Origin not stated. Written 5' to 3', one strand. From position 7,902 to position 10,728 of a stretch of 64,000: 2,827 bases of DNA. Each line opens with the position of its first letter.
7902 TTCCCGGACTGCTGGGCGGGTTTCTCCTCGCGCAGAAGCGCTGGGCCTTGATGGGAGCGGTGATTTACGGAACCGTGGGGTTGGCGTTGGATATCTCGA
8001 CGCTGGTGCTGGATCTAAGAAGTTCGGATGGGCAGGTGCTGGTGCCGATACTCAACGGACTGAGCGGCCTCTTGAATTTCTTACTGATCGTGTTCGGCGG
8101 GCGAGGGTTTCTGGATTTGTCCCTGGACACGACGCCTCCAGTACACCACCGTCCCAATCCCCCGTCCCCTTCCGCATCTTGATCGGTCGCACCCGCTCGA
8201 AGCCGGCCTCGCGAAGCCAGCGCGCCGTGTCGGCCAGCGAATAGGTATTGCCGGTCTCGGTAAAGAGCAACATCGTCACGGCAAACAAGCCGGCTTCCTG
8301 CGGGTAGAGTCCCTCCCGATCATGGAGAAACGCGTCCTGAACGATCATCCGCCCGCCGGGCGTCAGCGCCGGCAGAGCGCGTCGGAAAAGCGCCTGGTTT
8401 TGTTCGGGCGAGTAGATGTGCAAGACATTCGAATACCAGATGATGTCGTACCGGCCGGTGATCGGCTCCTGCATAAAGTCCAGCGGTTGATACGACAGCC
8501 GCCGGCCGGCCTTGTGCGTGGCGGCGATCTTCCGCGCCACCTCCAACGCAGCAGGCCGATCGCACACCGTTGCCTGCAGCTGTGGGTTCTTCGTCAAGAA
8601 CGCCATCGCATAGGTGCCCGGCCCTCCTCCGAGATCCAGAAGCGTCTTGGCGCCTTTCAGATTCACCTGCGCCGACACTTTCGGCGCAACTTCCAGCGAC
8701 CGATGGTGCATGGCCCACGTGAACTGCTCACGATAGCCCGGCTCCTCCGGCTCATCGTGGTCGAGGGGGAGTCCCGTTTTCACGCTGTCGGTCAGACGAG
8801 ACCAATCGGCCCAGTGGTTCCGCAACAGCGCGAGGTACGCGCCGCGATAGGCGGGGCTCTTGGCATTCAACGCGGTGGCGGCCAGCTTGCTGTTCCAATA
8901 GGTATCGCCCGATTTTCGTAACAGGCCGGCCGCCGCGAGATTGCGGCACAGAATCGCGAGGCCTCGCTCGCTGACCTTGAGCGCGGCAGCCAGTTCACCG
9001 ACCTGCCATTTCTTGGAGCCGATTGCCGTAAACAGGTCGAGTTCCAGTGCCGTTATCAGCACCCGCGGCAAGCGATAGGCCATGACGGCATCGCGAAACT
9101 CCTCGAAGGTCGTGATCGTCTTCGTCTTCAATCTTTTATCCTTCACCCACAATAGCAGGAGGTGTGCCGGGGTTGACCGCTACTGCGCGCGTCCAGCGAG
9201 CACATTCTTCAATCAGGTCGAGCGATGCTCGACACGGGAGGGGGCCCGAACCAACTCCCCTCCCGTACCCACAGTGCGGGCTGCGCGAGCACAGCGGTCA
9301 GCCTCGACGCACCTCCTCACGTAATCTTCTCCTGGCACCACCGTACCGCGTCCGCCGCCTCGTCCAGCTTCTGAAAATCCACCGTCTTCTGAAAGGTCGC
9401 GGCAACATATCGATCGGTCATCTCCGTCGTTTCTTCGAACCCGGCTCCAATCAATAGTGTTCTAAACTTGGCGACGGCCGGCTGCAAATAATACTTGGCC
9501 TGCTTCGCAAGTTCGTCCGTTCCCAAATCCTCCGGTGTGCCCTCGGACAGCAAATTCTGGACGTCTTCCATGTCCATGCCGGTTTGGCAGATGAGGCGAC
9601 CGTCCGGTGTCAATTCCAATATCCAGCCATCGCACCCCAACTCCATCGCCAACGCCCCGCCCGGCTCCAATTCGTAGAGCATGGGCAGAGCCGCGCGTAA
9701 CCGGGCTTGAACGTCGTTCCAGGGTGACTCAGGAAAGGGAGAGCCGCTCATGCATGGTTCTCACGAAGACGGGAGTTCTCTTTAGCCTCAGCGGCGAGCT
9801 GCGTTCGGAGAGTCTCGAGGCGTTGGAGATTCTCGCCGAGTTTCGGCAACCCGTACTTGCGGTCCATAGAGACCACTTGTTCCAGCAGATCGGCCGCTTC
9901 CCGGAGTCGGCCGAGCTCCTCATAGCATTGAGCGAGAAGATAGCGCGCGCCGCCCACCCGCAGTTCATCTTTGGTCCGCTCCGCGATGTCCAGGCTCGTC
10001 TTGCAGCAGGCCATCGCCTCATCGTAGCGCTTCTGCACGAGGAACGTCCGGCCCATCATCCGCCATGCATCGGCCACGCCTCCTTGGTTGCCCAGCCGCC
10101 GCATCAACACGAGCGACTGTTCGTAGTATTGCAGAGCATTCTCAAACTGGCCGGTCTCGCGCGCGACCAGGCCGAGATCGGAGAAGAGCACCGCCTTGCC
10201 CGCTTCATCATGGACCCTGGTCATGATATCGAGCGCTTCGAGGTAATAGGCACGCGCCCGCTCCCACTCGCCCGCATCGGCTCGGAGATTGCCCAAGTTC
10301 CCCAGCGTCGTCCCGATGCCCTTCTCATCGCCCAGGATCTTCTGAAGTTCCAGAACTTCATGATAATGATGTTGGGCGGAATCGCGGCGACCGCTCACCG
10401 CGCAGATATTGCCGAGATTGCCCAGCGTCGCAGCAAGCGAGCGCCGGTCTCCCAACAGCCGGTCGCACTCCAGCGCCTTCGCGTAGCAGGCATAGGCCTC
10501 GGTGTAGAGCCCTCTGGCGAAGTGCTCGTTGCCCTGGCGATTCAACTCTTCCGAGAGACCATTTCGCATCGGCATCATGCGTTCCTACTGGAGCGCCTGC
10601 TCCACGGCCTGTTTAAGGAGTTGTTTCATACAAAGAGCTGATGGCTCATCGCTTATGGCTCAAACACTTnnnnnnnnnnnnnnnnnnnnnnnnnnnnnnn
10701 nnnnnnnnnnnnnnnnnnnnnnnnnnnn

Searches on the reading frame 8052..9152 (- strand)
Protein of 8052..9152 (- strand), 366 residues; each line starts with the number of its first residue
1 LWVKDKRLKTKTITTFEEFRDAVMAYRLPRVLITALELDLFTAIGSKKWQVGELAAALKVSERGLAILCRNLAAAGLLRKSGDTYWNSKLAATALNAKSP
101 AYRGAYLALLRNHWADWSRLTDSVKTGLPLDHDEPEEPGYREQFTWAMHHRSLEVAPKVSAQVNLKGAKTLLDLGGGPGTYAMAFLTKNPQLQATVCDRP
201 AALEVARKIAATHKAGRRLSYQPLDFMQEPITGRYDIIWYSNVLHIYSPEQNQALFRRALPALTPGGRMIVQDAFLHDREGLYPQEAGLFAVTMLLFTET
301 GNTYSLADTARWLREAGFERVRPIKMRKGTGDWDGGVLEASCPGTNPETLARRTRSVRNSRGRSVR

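Call 63: search_protein_families(library=pfam, proteins=[window:8052-9152:-], max_evalue=0.00001)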
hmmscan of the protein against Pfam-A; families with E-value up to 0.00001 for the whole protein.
window:8052-9152:- (366 aa): 7 families
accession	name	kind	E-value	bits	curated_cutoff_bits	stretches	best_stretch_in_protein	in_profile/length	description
PF00891.24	Methyltransf_2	-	2.2e-18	66.8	22.3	1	136-319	31-210/210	O-methyltransferase domain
PF08100.18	Dimerisation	-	1.4e-10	41.3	25.6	1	23-95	13-91/93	O-methyltransferase dimerisation domain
PF08242.18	Methyltransf_12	-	2.7e-10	41.3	30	1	172-268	1-97/98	Methyltransferase domain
PF13649.12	Methyltransf_25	-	2.3e-09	38.3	27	1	172-267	2-97/97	Methyltransferase domain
PF13489.12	Methyltransf_23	-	1.4e-08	35.1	27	1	149-319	3-160/164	Methyltransferase domain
PF13847.12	Methyltransf_31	-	5.8e-07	29.7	27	1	166-275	2-113/145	Methyltransferase domain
PF05175.20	MTS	-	1.3e-06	28.6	23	1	168-272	32-140/170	Methyltransferase small domain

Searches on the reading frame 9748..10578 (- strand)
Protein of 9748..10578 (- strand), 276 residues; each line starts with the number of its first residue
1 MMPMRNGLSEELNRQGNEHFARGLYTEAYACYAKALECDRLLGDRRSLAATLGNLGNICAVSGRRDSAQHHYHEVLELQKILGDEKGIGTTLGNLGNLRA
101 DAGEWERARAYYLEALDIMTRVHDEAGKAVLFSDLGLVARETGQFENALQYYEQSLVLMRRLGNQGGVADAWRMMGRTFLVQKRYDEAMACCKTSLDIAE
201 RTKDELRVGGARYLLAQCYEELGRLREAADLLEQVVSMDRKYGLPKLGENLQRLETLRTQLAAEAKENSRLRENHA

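Call 63: search_protein_families(library=pfam, proteins=[window:9748-10578:-], max_evalue=0.00001)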
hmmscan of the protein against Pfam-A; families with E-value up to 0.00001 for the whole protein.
window:9748-10578:- (276 aa): 15 families
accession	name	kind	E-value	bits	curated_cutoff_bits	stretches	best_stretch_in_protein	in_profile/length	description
PF13424.12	TPR_12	-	1.2e-37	128.3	30.1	3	89-156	3-72/77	Tetratricopeptide repeat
PF00515.34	TPR_1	-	1.5e-30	104.2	27.8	0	169-199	1-31/34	Tetratricopeptide repeat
PF07719.23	TPR_2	-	6.9e-30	101.1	27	0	169-199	1-31/34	Tetratricopeptide repeat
PF13181.12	TPR_8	-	6.4e-19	66.9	25.7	0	211-241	3-33/34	Tetratricopeptide repeat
PF13176.12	TPR_7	-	1.2e-18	66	27.9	0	91-119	1-29/36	Tetratricopeptide repeat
PF13374.12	TPR_10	-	1e-17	63.9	27.5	0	90-123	3-36/42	Tetratricopeptide repeat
PF17874.7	TPR_MalT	-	4.6e-14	52.9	45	2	91-237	42-189/336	MalT-like TPR region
PF13432.12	TPR_16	-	1.7e-11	44.8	32.7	0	134-196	2-58/65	Tetratricopeptide repeat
PF13428.12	TPR_14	-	8.8e-11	41.8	23.5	0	211-239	3-31/44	Tetratricopeptide repeat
PF14559.12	TPR_19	-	1.9e-10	41.3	25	0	211-240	27-56/68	Tetratricopeptide repeat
PF13174.12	TPR_6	-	1.5e-08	35.1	26.3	0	211-237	2-28/33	Tetratricopeptide repeat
PF13414.12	TPR_11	-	5.7e-08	32.8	26.8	0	16-39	1-24/42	TPR repeat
PF12895.13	ANAPC3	-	7.3e-08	33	27.2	1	175-234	29-81/82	Anaphase-promoting complex, cyclosome, subunit 3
PF24885.1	TPR_NPHP3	-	3.5e-06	27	100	0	164-240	94-173/239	Nephrocystin-3 TPR domain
PF14938.12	SNAP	-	3.7e-06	27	25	0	23-154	49-180/282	Soluble NSF attachment protein, SNAP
